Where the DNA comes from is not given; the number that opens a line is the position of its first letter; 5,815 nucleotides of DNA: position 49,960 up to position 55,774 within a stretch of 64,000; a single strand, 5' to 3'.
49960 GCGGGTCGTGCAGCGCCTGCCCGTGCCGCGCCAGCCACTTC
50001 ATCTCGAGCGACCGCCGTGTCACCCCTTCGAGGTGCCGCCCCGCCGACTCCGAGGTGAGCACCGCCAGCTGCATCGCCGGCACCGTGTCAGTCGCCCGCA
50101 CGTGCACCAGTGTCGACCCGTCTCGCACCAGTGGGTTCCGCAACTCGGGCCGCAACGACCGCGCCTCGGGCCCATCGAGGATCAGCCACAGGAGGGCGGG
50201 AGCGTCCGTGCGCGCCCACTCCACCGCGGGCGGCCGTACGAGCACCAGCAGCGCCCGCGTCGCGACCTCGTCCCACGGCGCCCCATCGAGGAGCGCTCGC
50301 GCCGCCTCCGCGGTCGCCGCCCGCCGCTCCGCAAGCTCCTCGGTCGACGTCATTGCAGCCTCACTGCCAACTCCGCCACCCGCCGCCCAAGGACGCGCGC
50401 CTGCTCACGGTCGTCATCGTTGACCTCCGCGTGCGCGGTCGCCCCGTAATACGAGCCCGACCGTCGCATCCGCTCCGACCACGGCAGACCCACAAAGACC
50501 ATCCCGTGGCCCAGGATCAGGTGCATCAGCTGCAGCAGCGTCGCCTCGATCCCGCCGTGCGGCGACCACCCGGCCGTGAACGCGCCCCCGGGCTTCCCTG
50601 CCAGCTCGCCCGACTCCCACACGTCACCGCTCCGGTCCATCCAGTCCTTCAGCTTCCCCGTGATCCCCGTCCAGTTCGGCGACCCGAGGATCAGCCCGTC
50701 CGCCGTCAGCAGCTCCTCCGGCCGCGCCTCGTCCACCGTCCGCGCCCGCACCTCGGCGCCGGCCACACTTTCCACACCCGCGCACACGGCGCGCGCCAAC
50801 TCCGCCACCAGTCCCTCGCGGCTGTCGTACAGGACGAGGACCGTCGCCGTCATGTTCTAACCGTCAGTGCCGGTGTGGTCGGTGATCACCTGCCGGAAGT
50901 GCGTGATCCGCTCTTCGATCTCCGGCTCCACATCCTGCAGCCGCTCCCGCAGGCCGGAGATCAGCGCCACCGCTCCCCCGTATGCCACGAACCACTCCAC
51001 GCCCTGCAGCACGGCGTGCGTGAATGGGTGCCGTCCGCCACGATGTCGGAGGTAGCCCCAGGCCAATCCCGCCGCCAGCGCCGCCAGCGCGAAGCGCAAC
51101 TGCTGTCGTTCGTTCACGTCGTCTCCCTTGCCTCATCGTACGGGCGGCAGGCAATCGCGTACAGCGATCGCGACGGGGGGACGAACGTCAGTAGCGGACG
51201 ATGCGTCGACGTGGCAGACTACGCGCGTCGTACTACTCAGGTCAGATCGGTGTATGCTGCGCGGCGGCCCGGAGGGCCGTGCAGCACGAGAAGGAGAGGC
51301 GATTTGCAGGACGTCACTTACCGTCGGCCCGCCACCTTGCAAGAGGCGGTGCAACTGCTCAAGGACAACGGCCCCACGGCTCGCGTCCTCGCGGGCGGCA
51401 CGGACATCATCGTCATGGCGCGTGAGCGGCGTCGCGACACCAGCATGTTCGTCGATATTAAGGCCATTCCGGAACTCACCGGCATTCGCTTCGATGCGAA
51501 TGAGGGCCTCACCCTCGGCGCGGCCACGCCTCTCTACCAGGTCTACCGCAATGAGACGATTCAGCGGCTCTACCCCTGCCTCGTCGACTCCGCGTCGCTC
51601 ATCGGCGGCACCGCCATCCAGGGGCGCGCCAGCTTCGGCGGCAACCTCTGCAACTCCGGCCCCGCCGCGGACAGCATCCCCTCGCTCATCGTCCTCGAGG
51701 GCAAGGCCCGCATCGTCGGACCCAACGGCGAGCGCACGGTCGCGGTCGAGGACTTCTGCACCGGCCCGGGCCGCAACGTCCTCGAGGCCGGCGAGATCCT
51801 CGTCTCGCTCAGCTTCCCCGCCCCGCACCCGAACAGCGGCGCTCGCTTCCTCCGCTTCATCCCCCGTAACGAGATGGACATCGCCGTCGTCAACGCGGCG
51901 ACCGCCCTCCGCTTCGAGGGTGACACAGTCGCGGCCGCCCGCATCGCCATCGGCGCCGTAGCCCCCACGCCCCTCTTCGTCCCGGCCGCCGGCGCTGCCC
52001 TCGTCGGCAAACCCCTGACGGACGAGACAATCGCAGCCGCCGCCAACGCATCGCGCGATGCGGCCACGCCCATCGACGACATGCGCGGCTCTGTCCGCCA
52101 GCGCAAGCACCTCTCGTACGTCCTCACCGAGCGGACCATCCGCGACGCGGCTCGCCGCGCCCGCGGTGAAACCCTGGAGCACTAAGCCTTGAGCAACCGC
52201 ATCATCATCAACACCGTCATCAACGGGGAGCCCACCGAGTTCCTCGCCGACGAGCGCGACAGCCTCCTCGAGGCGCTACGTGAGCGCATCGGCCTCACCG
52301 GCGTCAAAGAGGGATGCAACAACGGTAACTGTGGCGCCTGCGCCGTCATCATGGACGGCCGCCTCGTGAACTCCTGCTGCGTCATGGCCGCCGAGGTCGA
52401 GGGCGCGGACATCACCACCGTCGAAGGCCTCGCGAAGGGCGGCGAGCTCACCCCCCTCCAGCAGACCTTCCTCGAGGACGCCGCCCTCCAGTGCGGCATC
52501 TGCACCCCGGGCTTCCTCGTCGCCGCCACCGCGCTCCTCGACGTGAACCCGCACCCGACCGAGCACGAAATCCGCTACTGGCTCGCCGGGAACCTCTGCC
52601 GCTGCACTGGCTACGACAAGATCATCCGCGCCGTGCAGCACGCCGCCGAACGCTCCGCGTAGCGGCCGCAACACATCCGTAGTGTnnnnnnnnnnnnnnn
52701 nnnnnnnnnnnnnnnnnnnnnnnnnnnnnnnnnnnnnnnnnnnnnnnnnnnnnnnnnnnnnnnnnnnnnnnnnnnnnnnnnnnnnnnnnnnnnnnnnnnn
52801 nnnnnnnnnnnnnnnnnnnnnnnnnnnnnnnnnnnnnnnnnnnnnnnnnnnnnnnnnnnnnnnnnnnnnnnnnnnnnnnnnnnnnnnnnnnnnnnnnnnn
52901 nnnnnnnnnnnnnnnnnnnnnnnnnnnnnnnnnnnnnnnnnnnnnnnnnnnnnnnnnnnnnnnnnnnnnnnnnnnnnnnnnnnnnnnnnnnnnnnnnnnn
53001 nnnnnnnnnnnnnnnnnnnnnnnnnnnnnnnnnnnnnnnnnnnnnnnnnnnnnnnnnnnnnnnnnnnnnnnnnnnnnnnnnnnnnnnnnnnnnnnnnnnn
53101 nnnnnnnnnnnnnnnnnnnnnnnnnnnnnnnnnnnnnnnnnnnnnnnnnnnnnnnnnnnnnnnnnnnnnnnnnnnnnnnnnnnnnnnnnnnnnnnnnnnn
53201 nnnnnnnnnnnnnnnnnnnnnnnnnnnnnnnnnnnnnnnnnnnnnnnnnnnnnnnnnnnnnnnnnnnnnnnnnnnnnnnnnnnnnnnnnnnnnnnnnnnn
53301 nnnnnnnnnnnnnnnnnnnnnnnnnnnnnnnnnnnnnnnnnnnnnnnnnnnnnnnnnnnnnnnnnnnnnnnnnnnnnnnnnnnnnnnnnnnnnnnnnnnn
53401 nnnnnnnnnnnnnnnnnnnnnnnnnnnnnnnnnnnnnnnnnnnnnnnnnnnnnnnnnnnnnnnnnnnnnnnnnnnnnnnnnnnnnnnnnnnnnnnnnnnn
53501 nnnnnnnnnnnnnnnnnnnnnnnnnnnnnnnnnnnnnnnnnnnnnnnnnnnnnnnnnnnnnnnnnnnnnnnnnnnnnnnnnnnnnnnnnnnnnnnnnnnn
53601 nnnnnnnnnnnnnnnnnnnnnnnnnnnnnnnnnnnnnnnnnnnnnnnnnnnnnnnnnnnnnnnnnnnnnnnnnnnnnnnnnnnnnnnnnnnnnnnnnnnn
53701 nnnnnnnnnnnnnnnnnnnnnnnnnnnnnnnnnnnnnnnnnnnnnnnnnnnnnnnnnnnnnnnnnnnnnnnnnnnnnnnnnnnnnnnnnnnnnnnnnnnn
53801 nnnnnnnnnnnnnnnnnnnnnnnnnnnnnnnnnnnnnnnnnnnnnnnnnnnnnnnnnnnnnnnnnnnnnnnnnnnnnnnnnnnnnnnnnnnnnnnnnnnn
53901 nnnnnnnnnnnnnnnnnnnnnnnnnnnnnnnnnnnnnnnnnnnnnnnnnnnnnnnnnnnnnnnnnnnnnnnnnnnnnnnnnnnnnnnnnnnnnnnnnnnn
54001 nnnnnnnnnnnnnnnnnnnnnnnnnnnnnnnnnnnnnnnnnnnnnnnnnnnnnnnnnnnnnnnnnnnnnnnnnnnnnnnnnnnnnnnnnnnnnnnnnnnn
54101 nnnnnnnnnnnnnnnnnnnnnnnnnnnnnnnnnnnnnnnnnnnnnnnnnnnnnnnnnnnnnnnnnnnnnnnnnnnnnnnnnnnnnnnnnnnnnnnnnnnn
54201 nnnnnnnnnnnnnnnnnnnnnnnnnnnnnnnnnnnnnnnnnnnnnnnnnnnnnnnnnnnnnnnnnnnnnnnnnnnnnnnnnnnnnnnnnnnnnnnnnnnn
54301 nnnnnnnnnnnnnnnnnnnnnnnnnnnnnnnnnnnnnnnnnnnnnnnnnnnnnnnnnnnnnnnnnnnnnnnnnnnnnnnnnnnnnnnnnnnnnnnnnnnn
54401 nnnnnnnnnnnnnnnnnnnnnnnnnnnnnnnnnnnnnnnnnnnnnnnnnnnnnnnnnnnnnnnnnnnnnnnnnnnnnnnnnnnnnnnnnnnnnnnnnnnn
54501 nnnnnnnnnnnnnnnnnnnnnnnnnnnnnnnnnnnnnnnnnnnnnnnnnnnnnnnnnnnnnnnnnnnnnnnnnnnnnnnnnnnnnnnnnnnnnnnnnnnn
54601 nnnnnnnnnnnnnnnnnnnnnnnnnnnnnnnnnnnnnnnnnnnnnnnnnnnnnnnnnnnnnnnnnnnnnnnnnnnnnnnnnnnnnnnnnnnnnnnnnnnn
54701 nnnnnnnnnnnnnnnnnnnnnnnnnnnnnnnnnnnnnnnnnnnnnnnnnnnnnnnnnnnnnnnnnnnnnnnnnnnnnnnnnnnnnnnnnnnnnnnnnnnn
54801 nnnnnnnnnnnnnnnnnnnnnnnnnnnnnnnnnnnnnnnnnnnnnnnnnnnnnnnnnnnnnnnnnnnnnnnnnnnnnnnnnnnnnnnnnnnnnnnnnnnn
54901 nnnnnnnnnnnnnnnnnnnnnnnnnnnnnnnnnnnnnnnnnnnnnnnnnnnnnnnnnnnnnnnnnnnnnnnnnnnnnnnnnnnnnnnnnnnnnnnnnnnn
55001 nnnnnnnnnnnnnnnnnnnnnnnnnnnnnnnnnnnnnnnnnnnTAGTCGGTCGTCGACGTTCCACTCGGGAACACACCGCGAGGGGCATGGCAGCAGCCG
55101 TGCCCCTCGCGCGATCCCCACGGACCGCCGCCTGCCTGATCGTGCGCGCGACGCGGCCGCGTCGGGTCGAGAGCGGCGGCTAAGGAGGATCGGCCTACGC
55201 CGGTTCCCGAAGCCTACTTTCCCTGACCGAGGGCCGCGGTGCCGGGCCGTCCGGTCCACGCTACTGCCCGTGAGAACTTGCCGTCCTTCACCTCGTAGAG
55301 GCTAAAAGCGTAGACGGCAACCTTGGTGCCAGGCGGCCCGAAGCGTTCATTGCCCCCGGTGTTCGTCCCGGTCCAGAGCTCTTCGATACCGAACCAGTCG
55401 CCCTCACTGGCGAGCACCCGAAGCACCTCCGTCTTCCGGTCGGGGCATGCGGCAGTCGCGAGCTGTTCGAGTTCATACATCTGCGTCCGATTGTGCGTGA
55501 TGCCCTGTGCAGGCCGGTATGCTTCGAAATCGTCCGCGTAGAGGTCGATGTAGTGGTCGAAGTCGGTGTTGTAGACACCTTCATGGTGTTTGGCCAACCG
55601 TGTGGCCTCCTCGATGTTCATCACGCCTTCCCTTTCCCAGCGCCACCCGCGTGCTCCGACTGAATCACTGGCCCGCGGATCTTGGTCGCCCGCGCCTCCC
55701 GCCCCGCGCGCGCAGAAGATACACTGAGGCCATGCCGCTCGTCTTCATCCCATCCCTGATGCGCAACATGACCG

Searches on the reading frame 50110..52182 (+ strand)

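Call 56: search_protein_families(library=pfam, proteins=[window:50110-52182:+], max_evalue=0.0001)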
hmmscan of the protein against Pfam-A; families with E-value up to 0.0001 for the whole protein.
window:50110-52182:+ (691 aa): 2 families
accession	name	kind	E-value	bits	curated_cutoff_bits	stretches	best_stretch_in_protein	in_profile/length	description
PF00941.27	FAD_binding_5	-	1.5e-41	142.4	27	1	402-571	3-169/170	FAD binding domain in molybdopterin dehydrogenase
PF03450.22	CO_deh_flav_C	-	5e-24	84.8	25.5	1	581-679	3-101/102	CO dehydrogenase flavoprotein C-terminal domain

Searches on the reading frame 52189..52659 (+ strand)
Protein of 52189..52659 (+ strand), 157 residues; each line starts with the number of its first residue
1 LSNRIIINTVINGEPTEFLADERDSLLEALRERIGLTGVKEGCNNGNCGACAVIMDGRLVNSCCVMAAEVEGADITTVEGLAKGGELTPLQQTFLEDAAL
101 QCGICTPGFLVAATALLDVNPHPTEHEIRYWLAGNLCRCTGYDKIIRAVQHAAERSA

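Call 56: search_protein_families(library=pfam, proteins=[window:52189-52659:+], max_evalue=0.0001)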
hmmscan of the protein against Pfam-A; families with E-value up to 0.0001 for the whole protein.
window:52189-52659:+ (157 aa): 3 families
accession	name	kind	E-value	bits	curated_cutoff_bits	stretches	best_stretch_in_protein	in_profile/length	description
PF01799.25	Fer2_2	-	1.2e-29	102.7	30.3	1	77-150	1-75/75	[2Fe-2S] binding domain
PF00111.32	Fer2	-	8.7e-10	38.9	21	1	11-74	3-63/77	2Fe-2S iron-sulfur cluster binding domain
PF13085.11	Fer2_3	-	4.5e-05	23.9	27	1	40-81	49-89/107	2Fe-2S iron-sulfur cluster binding domain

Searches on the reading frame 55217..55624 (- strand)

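Call 56: search_protein_families(library=pfam, proteins=[window:55217-55624:-], max_evalue=0.0001)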
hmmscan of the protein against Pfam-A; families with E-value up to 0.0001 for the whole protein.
window:55217-55624:- (136 aa): 2 families
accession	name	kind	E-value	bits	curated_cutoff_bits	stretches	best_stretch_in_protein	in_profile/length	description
PF12680.13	SnoaL_2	-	4.8e-10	40.4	27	1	14-119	5-101/102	SnoaL-like domain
PF07366.18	SnoaL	-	2.2e-08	34.4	28.4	1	12-117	5-110/126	SnoaL-like polyketide cyclase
